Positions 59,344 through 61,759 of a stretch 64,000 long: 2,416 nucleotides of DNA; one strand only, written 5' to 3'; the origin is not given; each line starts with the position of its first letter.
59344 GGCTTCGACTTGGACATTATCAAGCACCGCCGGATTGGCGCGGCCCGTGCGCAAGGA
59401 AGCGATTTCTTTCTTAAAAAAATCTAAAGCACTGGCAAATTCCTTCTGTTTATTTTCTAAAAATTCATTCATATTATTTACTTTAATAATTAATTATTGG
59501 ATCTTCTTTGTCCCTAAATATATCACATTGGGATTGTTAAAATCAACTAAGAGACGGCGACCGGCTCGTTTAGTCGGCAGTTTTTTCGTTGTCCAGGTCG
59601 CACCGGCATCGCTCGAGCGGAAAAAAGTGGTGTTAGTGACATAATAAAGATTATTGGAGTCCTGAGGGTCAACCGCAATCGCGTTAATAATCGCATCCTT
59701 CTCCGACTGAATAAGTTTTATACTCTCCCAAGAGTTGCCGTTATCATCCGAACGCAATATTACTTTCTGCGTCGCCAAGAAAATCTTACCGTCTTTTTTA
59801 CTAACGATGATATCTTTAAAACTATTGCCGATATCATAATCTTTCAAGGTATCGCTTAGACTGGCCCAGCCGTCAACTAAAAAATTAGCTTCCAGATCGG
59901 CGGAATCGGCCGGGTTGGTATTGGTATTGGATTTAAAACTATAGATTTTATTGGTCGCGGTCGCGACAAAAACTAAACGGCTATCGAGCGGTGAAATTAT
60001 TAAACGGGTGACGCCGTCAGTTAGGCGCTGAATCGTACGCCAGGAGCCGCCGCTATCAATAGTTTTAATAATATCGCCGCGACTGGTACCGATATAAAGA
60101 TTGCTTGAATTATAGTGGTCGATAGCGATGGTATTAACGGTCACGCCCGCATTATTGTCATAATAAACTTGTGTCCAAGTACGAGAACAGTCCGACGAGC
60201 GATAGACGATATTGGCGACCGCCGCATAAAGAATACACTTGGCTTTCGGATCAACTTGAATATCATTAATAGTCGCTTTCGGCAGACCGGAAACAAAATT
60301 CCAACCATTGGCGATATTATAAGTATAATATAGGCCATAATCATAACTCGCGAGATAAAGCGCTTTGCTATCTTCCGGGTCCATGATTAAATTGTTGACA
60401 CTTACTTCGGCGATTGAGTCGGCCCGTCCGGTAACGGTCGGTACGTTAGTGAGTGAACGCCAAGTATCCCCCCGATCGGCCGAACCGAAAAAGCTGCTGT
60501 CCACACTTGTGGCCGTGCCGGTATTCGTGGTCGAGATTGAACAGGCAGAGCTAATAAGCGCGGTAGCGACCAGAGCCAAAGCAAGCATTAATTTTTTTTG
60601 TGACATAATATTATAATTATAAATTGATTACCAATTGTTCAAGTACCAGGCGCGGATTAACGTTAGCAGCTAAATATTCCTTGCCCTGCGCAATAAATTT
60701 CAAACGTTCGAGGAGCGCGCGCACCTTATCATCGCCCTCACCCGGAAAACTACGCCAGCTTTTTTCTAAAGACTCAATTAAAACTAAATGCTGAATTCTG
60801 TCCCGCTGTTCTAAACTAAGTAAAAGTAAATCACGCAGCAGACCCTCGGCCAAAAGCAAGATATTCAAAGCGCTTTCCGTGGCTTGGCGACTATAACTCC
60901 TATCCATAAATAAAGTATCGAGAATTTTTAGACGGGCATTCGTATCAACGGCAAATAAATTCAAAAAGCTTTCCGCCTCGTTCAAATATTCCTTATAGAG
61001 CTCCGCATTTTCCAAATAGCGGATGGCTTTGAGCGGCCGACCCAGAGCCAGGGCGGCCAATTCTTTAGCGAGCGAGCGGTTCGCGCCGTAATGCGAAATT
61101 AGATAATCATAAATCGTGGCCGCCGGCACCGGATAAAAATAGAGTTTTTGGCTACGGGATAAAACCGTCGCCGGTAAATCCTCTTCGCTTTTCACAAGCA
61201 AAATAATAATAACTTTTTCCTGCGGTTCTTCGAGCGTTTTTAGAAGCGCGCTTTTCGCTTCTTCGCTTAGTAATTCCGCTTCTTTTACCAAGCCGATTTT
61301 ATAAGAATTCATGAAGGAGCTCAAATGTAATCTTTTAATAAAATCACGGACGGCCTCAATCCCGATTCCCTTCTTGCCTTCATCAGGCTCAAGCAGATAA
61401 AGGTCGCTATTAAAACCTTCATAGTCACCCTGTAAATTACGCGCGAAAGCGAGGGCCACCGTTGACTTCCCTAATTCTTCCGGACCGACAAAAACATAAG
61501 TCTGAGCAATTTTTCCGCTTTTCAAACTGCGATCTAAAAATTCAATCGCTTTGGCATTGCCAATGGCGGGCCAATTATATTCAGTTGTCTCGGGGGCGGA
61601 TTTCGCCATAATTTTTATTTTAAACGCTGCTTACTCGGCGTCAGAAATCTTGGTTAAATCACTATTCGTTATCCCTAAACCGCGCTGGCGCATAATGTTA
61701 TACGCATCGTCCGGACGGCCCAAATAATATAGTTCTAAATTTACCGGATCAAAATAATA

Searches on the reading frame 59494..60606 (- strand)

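Call 18: search_protein_families(library=pfam, proteins=[window:59494-60606:-], max_evalue=0.001)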
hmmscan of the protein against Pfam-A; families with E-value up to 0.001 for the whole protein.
window:59494-60606:- (370 aa): 2 families
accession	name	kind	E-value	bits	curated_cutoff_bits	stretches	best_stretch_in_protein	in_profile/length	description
PF15902.12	Sortilin-Vps10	-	4.1e-21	75.7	33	2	283-363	3-84/446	Sortilin, neurotensin receptor 3,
PF14870.12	PSII_BNR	-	6.3e-09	35.9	27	1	258-356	15-112/303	Photosynthesis system II assembly factor YCF48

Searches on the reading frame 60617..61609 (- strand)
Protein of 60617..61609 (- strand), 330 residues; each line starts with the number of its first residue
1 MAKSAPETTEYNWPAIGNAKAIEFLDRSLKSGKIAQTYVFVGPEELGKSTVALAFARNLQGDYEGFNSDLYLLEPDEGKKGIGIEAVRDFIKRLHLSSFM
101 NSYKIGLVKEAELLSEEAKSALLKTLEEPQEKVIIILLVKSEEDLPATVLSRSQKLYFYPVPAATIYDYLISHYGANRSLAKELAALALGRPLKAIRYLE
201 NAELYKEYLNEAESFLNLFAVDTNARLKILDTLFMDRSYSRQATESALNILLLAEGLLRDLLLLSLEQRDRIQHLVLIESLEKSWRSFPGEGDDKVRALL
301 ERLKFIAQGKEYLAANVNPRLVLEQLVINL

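Call 19: search_protein_families(library=pfam, proteins=[window:60617-61609:-], max_evalue=0.001)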
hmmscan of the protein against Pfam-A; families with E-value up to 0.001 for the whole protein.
window:60617-61609:- (330 aa): 2 families
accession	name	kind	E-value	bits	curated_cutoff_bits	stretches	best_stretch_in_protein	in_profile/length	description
PF13177.12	DNA_pol3_delta2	-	1e-29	104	27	1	18-160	2-159/161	DNA polymerase III, delta subunit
PF00004.35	AAA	-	7e-05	23.7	21.2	1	39-158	2-128/131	ATPase family associated with various cellular activities (AAA)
